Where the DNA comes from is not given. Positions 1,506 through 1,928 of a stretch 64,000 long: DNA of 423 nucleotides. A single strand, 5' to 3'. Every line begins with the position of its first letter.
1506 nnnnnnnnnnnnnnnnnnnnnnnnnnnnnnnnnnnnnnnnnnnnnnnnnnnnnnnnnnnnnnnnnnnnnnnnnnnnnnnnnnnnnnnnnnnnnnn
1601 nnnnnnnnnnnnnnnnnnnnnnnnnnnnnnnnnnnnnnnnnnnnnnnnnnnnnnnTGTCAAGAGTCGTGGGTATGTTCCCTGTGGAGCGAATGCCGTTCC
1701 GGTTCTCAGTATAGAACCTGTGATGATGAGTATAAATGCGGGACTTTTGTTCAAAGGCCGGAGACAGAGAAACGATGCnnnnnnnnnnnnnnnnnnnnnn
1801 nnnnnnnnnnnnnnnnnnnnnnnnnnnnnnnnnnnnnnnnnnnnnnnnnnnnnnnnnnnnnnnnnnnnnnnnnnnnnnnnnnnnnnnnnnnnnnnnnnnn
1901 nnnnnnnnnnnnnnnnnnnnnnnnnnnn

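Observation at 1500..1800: Recurrent ~40-aa 6-Cys module W-x-C-x2-W-(S/G)-x-C-x4-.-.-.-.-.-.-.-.3-C-G-T not matched to any described domain; present in 6 copies across 4 proteins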

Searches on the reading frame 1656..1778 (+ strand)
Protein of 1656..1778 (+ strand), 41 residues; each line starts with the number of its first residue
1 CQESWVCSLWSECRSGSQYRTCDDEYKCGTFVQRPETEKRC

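Call 18: search_solved_structures(query=A3, max_evalue=10, show_alignments=5)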
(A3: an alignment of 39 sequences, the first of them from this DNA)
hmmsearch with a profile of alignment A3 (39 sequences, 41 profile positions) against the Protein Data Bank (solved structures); distinct sequences matched with E-value up to 10: 0.

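Call 21: predict_structure(alignment_id=A3)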
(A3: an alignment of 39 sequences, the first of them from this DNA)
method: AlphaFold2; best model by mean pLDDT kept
length: 41 residues; sequences in the alignment: 39
mean_pLDDT: 95.2   pTM: 0.60
mean pLDDT of the five models: 95.2, 95.1, 94.8, 94.7, 93.9
residues with pLDDT >= 90: 39; 70-90: 2; 50-70: 0; < 50: 0
segments of 3 or more residues with pLDDT < 50: none
pLDDT, mean of each block of 10 residues (from residue 1): 95 97 94 95 90
secondary structure, 60 per line:
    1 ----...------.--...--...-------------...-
elements in order: E5-7 E17-19 E22-24 E38-40

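Call 23: search_protein_representatives(alignment_id=A3)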
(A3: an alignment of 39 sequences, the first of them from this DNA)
Query: 39 sequences, 41 profile positions. Proteins with E-value up to 0.001 (for the whole library): 7328; up to 1e-10: 1749; up to 1e-30: 209. The best 150 are listed.
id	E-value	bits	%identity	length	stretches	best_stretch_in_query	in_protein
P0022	1.5e-121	412.4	-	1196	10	1-41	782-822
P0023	6.5e-113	384.8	-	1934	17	1-41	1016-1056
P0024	1.8e-104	357.8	-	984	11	1-41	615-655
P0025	2.7e-98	338.0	-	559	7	1-41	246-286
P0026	2.2e-97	335.1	-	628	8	1-41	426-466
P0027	1.7e-90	313.1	-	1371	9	1-41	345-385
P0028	5.4e-89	308.3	-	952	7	1-41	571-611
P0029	4.1e-87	302.2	-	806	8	1-41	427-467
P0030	9.2e-85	294.7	-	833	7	1-41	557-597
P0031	8.6e-78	272.4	-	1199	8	1-41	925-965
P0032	2.3e-76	267.8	-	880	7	1-41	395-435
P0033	3.4e-75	264.1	-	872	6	1-41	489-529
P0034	6.4e-75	263.2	-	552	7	1-41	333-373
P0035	7.2e-75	263.0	-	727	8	1-41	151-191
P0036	5.2e-74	260.3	-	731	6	1-41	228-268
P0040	2.9e-67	238.7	-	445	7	1-41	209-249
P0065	3.0e-53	193.8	-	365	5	1-41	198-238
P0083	3.4e-48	177.7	-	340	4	1-41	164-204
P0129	2.8e-38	145.9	-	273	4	1-41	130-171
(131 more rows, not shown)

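Call 26: fold_search(model_id=the predicted structure, library=pdb)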
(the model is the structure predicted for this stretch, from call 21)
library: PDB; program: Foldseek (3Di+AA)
matches with E <= 10: 21; with E <= 0.001: 0
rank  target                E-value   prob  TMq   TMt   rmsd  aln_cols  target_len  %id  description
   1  7nyc_C                1.2e+00  0.51  0.61  0.05   3.4        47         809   23  cryoEM structure of 3C9-sMAC (released 2021-10-06)
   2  3ojy_A                1.8e+00  0.21  0.45  0.05   3.1        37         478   27  Crystal Structure of Human Complement Component C8 (released 2011-04-13)
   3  8b0f_E                2.1e+00  0.28  0.56  0.06   6.5        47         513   23  CryoEM structure of C5b8-CD59 (released 2023-02-22)
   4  8j64_B                4.2e+00  0.25  0.61  0.53   3.2        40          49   25  Crystal structure of Toxoplasma gondii MIC2-M2AP complex (released 2023-08-30)
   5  7nyc_E                4.2e+00  0.06  0.35  0.04   1.8        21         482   48  cryoEM structure of 3C9-sMAC (released 2021-10-06)
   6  7nyd_E                5.9e+00  0.07  0.38  0.04   1.6        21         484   48  cryoEM structure of 2C9-sMAC (released 2021-10-06)
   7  7zkp_A                5.9e+00  0.01  0.19  0.06  10.9        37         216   14  Late assembly intermediate of the proximal proton pumping module of complex I with assembly factors NDUFAF1 and CIA84 (released 2022-11-23)
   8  9lq1_E                6.3e+00  0.12  0.47  0.20   1.8        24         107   12  Structure of human DNMT3A-TCL1A complex (released 2025-11-05)
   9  5mrb                  6.8e+00  0.06  0.35  0.08   2.9        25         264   12  Crystal structure of human Mps1 (TTK) in complex with Cpd-5 (released 2017-07-26)
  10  5a7n_A                6.8e+00  0.02  0.28  0.05   9.2        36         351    8  Crystal structure of human JMJD2A in complex with compound 43 (released 2016-01-13)
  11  6tnb                  7.3e+00  0.04  0.33  0.08   3.1        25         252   12  X-RAY STRUCTURE OF MPS1 IN COMPLEX WITH COMPOUND 41 (released 2020-05-13)
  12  6a29_E                7.8e+00  0.07  0.38  0.07   4.6        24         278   17  Crystal structure of PprA A139R mutant (released 2018-12-26)
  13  7azn                  7.8e+00  0.06  0.34  0.10   1.9        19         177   32  Structure of mouse AsterC (GramD1c) with a new cholesterol-derived compound (released 2021-01-13)
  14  5anq_A                7.8e+00  0.02  0.28  0.05   9.2        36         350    8  inhibitors of JumonjiC domain-containing histone demethylases (released 2016-03-23)
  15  8g6p                  8.3e+00  0.06  0.39  0.04   1.9        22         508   23  Crystal structure of Mycobacterium thermoresistibile MurE in complex with ADP and 2,6-Diaminopimelic acid (released 2023-04-05)
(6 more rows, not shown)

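Call 47: search_protein_families(library=pfam, alignment_id=A6, max_evalue=0.001)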
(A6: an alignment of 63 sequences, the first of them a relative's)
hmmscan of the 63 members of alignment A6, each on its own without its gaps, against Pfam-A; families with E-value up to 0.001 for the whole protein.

A. member 1, P0022 (1196 aa): 0 families

B. families by the number of members that match (of 63 scanned): 42 families (the first 25 are shown)
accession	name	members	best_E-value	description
PF01471.23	PG_binding_1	10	4.3e-14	Putative peptidoglycan binding domain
PF07752.16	S-layer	7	2.6e-36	S-layer protein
PF14282.11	FlxA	5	5.8e-06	FlxA-like protein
PF17957.7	Big_7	4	1e-72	Bacterial Ig domain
PF10342.15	Kre9_KNH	4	2.8e-26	Kre9/KNH-like N-terminal Ig-like domain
PF07705.17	CARDB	3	5.5e-21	CARDB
PF13620.12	CarboxypepD_reg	3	3.6e-09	Carboxypeptidase regulatory-like domain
PF16656.11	Pur_ac_phosph_N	2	4.5e-25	Purple acid Phosphatase, N-terminal domain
PF13517.12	FG-GAP_3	2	3.5e-23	FG-GAP-like repeat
PF01839.29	FG-GAP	2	6.4e-19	FG-GAP repeat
PF07495.19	Y_Y_Y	2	7.7e-12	Y_Y_Y domain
PF18884.5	TSP3_bac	2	6.3e-11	Bacterial TSP3 repeat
PF01804.23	Penicil_amidase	1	3.1e-121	Penicillin amidase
PF24517.2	CBM96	1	1.8e-29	Carbohydrate-binding module family 96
PF24681.1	Kelch_KLHDC2_KLHL20_DRC7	1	2.5e-25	KLHDC2/KLHL20/DRC7 Kelch-repeats domain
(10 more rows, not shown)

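Call 48: list_cluster_members(proteins=[P0022, P0025, P0040, P0065, P0024, P0026, P0083, P0129, P0034, P0002])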
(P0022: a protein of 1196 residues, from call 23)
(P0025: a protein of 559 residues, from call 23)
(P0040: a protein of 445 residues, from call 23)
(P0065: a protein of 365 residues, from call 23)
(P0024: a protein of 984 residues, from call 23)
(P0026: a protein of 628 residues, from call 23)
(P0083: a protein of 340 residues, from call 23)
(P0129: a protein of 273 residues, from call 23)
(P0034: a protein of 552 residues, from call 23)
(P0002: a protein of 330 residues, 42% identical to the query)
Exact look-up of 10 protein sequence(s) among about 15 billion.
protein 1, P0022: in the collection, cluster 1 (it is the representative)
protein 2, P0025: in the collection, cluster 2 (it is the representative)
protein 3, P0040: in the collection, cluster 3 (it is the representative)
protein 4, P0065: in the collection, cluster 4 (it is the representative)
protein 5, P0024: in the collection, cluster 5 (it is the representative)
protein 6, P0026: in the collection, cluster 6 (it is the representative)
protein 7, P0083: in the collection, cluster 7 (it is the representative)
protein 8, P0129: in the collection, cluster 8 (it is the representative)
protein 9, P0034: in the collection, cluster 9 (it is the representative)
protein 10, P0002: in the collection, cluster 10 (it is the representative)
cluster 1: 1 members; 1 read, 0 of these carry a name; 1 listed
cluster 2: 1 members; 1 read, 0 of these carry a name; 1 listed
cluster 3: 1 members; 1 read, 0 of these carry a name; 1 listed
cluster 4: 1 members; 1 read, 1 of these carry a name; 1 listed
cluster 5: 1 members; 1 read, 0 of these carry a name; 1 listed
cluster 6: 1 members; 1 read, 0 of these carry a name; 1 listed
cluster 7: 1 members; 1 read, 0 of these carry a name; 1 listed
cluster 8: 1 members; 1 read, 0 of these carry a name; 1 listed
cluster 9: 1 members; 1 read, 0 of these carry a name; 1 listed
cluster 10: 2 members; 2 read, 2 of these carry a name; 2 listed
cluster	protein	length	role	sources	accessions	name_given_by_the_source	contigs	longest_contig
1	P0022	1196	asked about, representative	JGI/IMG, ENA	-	-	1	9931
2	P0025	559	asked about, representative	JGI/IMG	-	-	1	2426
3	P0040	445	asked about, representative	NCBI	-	-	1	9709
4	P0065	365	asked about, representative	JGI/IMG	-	hypothetical protein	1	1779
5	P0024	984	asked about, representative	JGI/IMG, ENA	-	-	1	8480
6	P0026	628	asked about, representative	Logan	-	-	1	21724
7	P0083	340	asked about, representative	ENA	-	-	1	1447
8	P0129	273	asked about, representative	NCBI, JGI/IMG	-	-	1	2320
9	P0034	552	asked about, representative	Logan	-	-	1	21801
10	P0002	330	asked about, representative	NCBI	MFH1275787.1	MAG: hypothetical protein ABIH82_01620 [Candidatus Woesearchaeota archaeon]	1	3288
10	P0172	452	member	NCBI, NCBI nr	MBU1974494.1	MAG: hypothetical protein KKH52_03810 [Nanoarchaeota archaeon] | hypothetical protein [Nanoarchaeota archaeon]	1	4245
